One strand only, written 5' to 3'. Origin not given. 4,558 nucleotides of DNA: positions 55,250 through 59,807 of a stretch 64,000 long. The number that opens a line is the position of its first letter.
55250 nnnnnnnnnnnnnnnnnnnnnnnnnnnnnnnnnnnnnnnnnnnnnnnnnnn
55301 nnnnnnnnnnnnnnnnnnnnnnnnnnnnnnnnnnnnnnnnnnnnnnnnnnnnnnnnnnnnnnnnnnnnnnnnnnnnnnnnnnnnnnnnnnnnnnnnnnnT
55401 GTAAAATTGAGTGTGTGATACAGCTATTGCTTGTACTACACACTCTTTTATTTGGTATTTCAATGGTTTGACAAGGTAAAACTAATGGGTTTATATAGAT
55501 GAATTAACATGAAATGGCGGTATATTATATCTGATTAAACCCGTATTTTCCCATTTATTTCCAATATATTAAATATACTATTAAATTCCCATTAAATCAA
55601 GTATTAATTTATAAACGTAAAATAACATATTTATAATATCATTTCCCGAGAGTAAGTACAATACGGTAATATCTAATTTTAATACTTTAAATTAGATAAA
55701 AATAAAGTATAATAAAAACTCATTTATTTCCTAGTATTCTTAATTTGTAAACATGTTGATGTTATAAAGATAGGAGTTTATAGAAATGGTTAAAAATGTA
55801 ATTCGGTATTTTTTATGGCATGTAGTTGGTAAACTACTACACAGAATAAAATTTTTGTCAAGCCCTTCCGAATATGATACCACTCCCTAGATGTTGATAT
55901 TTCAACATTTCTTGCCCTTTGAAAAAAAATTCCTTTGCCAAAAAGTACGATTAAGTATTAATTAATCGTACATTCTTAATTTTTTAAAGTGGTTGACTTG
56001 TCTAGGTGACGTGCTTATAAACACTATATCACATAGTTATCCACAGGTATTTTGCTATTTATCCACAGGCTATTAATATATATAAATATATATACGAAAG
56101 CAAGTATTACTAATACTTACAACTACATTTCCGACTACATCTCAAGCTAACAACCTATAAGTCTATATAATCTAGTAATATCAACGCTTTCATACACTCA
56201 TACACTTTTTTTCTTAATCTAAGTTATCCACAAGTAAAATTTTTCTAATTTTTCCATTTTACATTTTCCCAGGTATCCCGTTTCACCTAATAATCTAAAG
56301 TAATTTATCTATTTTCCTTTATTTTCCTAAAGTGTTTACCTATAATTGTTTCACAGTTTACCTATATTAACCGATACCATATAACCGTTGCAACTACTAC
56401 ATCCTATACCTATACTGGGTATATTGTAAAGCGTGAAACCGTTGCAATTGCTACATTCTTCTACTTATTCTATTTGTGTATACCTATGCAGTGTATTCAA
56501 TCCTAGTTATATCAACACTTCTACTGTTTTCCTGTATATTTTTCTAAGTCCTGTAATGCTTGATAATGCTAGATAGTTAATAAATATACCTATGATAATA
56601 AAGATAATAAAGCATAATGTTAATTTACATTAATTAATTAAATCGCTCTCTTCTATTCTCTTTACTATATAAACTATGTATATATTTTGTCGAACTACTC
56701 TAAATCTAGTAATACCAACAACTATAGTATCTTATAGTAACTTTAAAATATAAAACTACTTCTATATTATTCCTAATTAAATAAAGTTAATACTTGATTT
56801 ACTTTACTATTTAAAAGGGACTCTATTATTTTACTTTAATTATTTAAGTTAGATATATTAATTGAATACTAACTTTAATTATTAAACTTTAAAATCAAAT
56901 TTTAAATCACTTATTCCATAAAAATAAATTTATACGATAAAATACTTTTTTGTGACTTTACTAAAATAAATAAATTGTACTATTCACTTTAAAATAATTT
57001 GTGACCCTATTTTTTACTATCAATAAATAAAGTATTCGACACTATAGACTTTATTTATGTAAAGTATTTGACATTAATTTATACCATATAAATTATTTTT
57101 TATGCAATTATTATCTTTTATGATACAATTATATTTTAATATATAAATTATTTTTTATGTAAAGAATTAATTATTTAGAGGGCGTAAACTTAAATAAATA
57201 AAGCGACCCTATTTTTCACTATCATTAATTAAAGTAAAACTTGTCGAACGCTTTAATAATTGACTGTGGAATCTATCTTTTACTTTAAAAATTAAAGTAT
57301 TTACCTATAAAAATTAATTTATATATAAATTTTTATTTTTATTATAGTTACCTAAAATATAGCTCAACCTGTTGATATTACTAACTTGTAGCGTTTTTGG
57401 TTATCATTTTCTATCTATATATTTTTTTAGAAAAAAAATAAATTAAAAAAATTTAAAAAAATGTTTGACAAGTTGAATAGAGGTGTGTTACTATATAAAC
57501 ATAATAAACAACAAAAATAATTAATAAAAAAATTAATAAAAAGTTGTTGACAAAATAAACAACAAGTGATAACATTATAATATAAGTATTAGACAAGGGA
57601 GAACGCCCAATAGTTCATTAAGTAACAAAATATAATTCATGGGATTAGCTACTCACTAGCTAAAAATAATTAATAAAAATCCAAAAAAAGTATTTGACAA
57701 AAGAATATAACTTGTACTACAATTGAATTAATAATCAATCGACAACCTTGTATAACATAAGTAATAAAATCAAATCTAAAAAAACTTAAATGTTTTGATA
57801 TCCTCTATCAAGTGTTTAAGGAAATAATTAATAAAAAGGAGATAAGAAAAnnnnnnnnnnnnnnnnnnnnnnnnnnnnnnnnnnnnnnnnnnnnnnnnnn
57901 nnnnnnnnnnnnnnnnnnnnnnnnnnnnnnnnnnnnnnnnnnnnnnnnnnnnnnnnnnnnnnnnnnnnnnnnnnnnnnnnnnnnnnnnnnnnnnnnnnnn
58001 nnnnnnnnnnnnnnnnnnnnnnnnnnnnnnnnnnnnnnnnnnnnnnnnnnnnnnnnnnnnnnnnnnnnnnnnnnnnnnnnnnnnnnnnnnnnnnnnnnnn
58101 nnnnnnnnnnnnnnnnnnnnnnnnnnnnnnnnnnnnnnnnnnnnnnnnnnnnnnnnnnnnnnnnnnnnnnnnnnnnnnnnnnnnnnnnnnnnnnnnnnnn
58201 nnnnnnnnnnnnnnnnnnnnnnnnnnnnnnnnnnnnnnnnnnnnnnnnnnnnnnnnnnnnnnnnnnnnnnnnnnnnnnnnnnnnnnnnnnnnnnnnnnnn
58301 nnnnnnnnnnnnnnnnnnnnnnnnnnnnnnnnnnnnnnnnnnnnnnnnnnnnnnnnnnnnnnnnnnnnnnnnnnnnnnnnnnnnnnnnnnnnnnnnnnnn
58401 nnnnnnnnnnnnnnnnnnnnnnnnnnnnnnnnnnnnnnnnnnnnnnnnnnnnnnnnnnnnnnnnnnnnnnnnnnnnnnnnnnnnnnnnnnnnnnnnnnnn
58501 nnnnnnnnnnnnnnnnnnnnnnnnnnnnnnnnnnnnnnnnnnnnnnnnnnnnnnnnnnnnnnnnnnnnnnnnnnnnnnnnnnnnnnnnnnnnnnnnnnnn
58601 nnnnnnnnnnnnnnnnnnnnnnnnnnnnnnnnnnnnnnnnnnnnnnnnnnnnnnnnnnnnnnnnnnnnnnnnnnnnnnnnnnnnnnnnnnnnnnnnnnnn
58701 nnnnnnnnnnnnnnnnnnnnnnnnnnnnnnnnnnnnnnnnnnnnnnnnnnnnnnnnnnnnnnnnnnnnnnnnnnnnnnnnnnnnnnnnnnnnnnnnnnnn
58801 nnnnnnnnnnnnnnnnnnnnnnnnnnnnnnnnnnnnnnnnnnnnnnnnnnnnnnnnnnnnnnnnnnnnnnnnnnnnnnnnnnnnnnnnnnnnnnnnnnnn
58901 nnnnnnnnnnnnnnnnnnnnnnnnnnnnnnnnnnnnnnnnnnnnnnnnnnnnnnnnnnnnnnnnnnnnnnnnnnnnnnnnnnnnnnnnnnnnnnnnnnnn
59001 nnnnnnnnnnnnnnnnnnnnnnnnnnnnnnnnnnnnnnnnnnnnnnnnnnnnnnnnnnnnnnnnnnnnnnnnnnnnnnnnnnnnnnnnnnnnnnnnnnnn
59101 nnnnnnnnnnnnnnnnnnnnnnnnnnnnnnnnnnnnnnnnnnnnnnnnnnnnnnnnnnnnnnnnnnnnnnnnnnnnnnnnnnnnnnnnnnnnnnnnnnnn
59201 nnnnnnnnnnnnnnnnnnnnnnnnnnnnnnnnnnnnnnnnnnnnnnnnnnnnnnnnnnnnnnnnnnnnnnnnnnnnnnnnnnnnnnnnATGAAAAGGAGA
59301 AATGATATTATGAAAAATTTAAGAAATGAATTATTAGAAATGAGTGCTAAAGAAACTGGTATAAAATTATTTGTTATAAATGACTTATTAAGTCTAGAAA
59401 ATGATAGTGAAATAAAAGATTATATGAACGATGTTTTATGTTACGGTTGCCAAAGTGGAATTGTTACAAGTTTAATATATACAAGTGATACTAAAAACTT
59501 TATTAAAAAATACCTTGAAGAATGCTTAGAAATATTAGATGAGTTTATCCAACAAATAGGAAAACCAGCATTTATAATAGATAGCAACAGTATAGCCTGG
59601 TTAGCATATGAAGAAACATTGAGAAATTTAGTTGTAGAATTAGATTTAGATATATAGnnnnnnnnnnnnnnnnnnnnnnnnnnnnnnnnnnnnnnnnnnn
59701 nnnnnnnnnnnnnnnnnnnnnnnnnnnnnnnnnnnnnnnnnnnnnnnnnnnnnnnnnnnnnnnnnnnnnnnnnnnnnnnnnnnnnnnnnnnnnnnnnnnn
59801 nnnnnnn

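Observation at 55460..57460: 2.4-kb ORF-free repeat mosaic with three perfect DnaA boxes and inward-firing promoters: candidate origin/centromere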

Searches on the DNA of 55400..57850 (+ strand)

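Call 5: search_dna_similar(query=window:55400-57850:+, collection=phages, mode=distant)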
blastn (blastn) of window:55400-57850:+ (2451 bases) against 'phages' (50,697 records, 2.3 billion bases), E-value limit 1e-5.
No match.

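Call 8: search_dna_similar(query=window:55400-57850:+, collection=plasmids, mode=distant)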
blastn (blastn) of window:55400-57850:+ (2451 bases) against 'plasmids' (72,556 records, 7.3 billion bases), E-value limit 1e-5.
No match.

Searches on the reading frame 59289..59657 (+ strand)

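Call 7: search_protein_families(library=pfam, proteins=[window:59289-59657:+], max_evalue=0.01)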
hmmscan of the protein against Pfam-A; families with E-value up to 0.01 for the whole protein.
window:59289-59657:+ (122 aa): 1 family
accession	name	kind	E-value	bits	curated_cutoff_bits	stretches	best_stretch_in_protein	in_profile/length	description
PF23864.1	DUF7222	-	1.6e-16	60.9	27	1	37-94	9-64/108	Domain of unknown function (DUF7222)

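Call 31: search_protein_families(library=phrogs, proteins=[window:59289-59657:+], max_evalue=0.001)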
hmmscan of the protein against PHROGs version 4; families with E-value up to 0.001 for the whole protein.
window:59289-59657:+ (122 aa): 2 families
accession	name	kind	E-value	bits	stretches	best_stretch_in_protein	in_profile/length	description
phrog_2543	-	unknown function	1e-12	49.5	1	41-92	12-63/157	-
phrog_27501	-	unknown function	5e-11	44.1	1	30-92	6-72/185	-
